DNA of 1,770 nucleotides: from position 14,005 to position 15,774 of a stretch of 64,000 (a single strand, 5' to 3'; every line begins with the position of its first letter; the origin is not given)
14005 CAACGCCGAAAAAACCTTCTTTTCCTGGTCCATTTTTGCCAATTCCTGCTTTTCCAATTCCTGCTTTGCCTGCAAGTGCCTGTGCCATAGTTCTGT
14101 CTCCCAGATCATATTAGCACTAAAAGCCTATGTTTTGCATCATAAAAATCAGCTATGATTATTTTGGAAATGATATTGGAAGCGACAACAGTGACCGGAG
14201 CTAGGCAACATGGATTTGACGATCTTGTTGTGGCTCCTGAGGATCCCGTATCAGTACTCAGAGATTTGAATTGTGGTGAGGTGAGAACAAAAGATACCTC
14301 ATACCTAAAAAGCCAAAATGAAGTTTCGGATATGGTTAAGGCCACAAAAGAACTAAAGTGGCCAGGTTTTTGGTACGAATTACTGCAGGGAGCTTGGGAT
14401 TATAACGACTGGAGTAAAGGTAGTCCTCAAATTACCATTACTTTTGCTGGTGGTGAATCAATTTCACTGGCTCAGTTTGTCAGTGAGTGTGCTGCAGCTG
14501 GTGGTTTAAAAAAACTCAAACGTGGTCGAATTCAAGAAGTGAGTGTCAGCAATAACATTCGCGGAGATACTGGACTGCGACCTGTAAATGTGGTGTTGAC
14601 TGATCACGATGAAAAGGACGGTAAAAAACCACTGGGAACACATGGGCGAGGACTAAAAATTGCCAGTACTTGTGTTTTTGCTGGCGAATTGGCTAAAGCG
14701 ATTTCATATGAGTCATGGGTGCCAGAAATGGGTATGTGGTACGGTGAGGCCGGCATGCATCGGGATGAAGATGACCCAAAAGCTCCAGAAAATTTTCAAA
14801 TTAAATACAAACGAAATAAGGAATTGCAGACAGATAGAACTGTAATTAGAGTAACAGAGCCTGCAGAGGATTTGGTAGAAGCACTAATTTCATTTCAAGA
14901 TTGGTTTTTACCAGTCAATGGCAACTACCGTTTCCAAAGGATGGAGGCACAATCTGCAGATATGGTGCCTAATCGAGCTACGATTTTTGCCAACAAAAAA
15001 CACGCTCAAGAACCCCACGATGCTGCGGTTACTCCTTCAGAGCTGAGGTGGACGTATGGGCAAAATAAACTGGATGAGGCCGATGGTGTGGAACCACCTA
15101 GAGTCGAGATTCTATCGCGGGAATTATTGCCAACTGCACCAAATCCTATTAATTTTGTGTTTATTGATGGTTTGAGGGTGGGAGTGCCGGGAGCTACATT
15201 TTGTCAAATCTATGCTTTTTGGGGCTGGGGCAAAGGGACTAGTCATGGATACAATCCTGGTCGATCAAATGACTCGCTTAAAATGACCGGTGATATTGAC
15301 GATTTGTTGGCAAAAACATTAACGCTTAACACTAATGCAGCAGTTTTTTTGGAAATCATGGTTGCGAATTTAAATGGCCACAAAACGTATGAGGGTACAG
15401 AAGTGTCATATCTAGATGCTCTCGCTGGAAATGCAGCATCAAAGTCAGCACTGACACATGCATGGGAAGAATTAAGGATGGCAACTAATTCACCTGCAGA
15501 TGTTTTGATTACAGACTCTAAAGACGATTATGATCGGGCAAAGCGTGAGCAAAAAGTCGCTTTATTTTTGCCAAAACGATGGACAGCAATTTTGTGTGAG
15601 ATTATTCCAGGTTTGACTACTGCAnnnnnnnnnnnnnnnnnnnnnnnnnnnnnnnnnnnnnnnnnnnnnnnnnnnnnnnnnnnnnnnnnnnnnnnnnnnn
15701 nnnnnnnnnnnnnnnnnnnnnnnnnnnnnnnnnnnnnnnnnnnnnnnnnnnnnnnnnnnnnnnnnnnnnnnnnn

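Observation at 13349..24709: Tandemly duplicated A(-)/B(+)/C(+) module built around giant transglutaminase-like proteins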

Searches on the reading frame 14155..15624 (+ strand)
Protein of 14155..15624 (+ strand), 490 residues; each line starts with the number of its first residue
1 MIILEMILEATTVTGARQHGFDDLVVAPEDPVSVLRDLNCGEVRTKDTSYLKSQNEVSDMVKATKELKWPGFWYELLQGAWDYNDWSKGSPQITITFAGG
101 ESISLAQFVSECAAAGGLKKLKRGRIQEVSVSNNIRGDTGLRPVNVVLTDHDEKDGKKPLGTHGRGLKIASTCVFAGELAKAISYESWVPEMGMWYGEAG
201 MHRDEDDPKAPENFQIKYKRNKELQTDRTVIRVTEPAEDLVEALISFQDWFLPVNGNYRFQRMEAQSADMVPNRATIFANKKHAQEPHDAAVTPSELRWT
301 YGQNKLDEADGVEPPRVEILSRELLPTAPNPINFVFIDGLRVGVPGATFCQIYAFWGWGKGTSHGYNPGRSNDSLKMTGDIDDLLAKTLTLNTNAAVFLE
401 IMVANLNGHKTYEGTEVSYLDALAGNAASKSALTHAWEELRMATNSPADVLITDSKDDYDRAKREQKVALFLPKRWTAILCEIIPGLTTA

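Call 30: search_solved_structures(query=A4, max_evalue=10, show_alignments=3)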
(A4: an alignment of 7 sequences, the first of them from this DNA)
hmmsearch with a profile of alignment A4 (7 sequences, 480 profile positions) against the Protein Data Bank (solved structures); distinct sequences matched with E-value up to 10: 0.

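Call 31: search_protein_families(library=pfam, alignment_id=A4, max_evalue=10)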
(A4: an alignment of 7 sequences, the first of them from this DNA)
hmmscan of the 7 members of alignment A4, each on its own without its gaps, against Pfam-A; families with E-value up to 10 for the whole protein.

A. member 1, seq(490 aa): 0 families

B. families by the number of members that match (of 7 scanned): 1 family
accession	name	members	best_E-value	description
PF17830.6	STI1-HOP_DP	1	0.2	STI1/HOP, DP domain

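Call 32: find_homologous_proteins(query=A4, max_evalue=0.01)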
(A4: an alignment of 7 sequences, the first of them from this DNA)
Query A4 (7 sequences): 8000 candidates shared short words with the query, none scored E <= 0.01.
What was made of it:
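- Tried and rejected: A find_homologous_proteins search with the N-domain alignment returned no hit at all, not even the input sequences (call 32).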

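Call 38: search_protein_representatives(alignment_id=A4)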
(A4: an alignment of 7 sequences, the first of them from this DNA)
Query: 7 sequences, 480 profile positions. Proteins with E-value up to 0.001 (for the whole library): 90; up to 1e-10: 74; up to 1e-30: 40. The best 90 are listed.
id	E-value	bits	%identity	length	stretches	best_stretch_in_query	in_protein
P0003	3.3e-223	758.3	-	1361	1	10-480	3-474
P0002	6.0e-223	757.5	-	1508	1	4-480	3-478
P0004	5.6e-221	751.0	-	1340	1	3-480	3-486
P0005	2.3e-215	732.5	-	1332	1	4-480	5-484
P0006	1.2e-203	693.9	-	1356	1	4-480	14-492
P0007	1.2e-169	581.8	-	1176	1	35-478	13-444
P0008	2.1e-123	429.2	-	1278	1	21-480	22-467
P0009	2.2e-102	359.9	-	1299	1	24-472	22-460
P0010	6.7e-102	358.3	-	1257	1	31-478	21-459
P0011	9.0e-102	357.9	-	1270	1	22-480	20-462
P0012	4.0e-99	349.1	-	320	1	16-282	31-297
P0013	3.8e-95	336.0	-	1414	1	22-476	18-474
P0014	1.1e-85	304.8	-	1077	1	33-473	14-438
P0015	4.2e-83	296.3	-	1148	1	33-472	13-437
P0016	3.5e-75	270.2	-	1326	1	34-473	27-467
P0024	5.1e-68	246.6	-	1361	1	34-473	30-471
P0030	5.3e-52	193.8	-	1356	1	32-452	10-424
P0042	6.5e-30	120.9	-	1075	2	37-253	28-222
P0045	4.2e-24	101.7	-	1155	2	35-249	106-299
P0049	7.8e-18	81.1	-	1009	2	37-258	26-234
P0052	2.8e-16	76.0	-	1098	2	35-248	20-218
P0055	1.8e-15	73.3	-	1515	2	35-255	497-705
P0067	3.7e-12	62.4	-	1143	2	38-257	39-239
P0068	6.9e-12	61.5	-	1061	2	20-257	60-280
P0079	4.6e-09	52.2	-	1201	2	117-254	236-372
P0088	5.1e-04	35.5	-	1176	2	30-250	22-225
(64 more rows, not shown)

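Call 41: search_protein_families(library=pfam, proteins=[P0008, P0030, P0042, P0045, P0049, P0055, P0079, P0088], max_evalue=0.01)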
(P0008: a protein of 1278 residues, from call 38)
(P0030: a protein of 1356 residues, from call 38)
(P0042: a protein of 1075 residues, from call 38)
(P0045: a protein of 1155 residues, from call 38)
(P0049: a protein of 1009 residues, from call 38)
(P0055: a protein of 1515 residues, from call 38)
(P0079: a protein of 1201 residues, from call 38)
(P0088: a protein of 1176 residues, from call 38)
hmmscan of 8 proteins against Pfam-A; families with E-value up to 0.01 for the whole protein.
P0008 (1278 aa): 1 family
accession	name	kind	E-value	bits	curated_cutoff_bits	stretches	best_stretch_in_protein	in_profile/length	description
PF01841.26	Transglut_core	-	5.3e-05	23.9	23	1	957-1073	2-108/108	Transglutaminase-like superfamily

P0030 (1356 aa): 0 families

P0042 (1075 aa): 1 family
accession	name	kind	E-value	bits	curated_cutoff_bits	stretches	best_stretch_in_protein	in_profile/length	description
PF01841.26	Transglut_core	-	2.2e-12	47.7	23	1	871-962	17-105/108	Transglutaminase-like superfamily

P0045 (1155 aa): 1 family
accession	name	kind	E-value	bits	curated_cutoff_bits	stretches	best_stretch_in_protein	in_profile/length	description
PF01841.26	Transglut_core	-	2.2e-11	44.4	23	1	931-1025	17-108/108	Transglutaminase-like superfamily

P0049 (1009 aa): 1 family
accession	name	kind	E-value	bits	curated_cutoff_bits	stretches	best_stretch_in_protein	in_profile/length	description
PF01841.26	Transglut_core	-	2e-08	34.9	23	1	841-923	27-108/108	Transglutaminase-like superfamily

P0055 (1515 aa): 1 family
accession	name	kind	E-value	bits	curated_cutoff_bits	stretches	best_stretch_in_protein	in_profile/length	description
PF01841.26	Transglut_core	-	2.2e-07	31.6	23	1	1272-1369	16-108/108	Transglutaminase-like superfamily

P0079 (1201 aa): 1 family
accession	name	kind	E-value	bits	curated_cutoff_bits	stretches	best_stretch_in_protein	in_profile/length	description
PF01841.26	Transglut_core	-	2.9e-07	31.2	23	1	991-1084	15-103/108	Transglutaminase-like superfamily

P0088 (1176 aa): 1 family
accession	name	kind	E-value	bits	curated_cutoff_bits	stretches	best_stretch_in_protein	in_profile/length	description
PF01841.26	Transglut_core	-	6.6e-11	42.9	23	1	900-965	42-107/108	Transglutaminase-like superfamily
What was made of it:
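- On Transglutaminase-like superfamily (PF01841): Seven of eight relatives tested also match (call 41).
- B is the autonomous unit: the distant relatives checked keep the GHKL-plus-TGase architecture (call 41).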

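Call 43: predict_structure(alignment_id=A4)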
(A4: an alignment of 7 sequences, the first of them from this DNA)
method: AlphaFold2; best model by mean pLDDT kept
length: 490 residues; sequences in the alignment: 7
mean_pLDDT: 76.7   pTM: 0.75
mean pLDDT of the five models: 76.7, 74.2, 65.0, 64.9, 59.2
residues with pLDDT >= 90: 121; 70-90: 240; 50-70: 73; < 50: 56
segments of 3 or more residues with pLDDT < 50: 1-28, 149-157, 360-365, 367-373
pLDDT, mean of each block of 10 residues (from residue 1): 31 29 42 84 74 67 86 84 80 91 90 90 92 85 71 44 73 87 92 89 75 83 91 95 85 62 55 80 83 70 61 76 62 81 84 75 44 57 79 91 84 73 83 94 91 93 91 89 90
secondary structure, 60 per line:
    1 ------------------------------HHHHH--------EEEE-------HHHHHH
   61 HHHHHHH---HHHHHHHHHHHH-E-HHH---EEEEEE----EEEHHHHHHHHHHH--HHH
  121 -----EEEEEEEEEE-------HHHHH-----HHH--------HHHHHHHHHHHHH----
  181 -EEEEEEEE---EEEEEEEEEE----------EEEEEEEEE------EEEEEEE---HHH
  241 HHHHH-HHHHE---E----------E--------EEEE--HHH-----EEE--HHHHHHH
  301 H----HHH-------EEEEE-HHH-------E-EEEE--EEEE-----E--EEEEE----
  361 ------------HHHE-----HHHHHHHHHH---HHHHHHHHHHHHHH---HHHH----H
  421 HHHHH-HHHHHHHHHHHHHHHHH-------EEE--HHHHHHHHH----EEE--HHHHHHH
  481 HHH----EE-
elements in order: H31-35 E44-47 H55-67 H71-82 E92-97 E102-104 H105-115 E126-135 H143-147 H164-176 E182-189 E193-202 E213-221 E228-234 H238-245 H247-250 E275-278 E289-291 H294-301 E316-320 E334-337 E340-343 E352-356 H382-391 H395-408 H412-415 H420-425 H427-443 E451-453 H456-464 E469-471 H474-483
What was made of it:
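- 15292..15624 (+): B1 residues ~380-490: helical domain after the transducer. A coiled-coil-like, charged segment follows (~495-540). DSSP of the model (call 43).
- On GHKL ATPase superfamily (GHL class): AF2 model (call 43).
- AF2 model with pLDDT 76.7 and pTM 0.75 (call 43).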

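Call 65: search_dna_similar(query=P0024, collection=plasmids, mode=protein, max_evalue=0.001)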
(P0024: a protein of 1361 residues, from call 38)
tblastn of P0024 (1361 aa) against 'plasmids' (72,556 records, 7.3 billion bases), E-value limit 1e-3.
No match.

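Call 66: search_dna_similar(query=P0045, collection=plasmids, mode=protein, max_evalue=0.001)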
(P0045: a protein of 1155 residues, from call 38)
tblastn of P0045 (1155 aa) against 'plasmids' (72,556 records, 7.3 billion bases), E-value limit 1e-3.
Records with a match: 1; places in all: 1; records where one place covers at least 80% of the query: 0.
Best place of each record, by identity: <60% 1.
By first word of the organism name: Tsukamurella 1.
By predicted mobility (MOB-suite, as given by PLSDB): non-mobilizable 1.
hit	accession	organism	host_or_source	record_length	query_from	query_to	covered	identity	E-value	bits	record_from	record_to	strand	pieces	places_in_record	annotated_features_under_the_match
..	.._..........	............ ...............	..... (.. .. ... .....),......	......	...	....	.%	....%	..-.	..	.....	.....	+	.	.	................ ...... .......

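Call 70: find_homologous_proteins(query=P0067, max_evalue=0.00001)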
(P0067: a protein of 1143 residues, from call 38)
Query P0067 (1143 aa): 6 proteins with E <= 0.00001 among 8000 candidates.
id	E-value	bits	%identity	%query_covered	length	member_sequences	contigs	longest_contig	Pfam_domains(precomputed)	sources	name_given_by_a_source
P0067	0.0e+0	2619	100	100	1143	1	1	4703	PF01841.26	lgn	-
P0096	0.0e+0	1402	51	70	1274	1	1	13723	PF01841.26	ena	-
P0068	1.9e-195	670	39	78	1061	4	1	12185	PF01841.26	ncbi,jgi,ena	jgi:transglutaminase-like putative cysteine protease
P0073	3.2e-193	663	37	78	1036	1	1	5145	PF01841.26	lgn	-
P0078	4.4e-193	662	41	80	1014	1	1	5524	PF01841.26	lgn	-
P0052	5.7e-102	360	27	79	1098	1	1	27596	PF01841.26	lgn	-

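Call 71: find_encoding_contigs(protein=P0052, flank=6000, max_places=2)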
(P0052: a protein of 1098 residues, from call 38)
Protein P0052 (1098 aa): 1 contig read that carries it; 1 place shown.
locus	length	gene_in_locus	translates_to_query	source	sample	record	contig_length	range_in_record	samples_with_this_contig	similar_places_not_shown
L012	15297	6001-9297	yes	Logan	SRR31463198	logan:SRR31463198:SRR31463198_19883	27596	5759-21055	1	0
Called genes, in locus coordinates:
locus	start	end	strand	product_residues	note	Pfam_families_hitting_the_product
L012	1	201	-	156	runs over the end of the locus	-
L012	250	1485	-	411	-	PF00152:tRNA-synt_2 (faint), PF13393:tRNA-synt_His, PF00587:tRNA-synt_2b, PF03129:HGTP_anticodon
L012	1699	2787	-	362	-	PF01321:Creatinase_N, PF00557:Peptidase_M24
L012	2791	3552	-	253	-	-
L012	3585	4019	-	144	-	PF09136:Glucodextran_B (weak)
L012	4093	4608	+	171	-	-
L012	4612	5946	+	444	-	PF00772:DnaB, PF03796:DnaB_C, PF13481:AAA_25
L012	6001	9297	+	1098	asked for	PF01841:Transglut_core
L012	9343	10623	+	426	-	PF08245:Mur_ligase_M (weak), PF02875:Mur_ligase_C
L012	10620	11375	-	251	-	PF01978:TrmB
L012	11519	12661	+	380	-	PF00155:Aminotran_1_2, PF01041:DegT_DnrJ_EryC1, PF00266:Aminotran_5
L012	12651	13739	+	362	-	PF01820:Dala_Dala_lig_N, PF02222:ATP-grasp, PF02655:ATP-grasp_3 (weak), PF02786:CPSase_L_D2 (weak), PF07478:Dala_Dala_lig_C, PF13535:ATP-grasp_4 (faint)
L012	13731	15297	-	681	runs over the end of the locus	PF17652:Glyco_hydro81C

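Call 72: find_encoding_contigs(protein=P0096, flank=6000, max_places=2)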
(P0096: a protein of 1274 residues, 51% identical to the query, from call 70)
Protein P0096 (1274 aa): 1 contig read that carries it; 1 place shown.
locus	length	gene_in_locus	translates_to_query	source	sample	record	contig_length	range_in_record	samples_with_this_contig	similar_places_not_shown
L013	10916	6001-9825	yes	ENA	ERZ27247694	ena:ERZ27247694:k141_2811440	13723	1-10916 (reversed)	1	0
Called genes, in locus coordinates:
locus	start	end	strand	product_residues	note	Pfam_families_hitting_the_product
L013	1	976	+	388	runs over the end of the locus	PF00155:Aminotran_1_2, PF01041:DegT_DnrJ_EryC1, PF01053:Cys_Met_Meta_PP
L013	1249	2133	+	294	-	PF01066:CDP-OH_P_transf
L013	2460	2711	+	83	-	-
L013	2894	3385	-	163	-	-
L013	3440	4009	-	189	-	-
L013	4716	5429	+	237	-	-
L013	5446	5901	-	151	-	-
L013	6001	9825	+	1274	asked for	PF01841:Transglut_core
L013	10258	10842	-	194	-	PF00929:RNase_T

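Call 73: find_encoding_contigs(protein=P0068, flank=6000, max_places=2)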
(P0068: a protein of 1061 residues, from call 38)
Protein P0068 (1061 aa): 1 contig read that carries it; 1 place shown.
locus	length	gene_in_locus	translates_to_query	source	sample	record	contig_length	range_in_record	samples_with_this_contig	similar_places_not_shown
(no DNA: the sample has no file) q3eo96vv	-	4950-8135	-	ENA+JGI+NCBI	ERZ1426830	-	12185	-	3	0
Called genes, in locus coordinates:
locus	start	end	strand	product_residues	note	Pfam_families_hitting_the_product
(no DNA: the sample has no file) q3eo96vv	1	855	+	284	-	?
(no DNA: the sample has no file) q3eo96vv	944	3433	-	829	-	PF01551:Peptidase_M23, PF00395:SLH (faint)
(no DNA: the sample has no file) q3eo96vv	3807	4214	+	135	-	-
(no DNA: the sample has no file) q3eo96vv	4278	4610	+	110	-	-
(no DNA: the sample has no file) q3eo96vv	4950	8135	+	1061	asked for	PF01841:Transglut_core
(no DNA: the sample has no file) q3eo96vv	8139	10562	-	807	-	PF00133:tRNA-synt_1, PF01406:tRNA-synt_1e (faint), PF09334:tRNA-synt_1g, PF13603:tRNA-synt_1_2, PF00133:tRNA-synt_1, PF09334:tRNA-synt_1g, PF08264:Anticodon_1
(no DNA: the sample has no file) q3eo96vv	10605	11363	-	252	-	-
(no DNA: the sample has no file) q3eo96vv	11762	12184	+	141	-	?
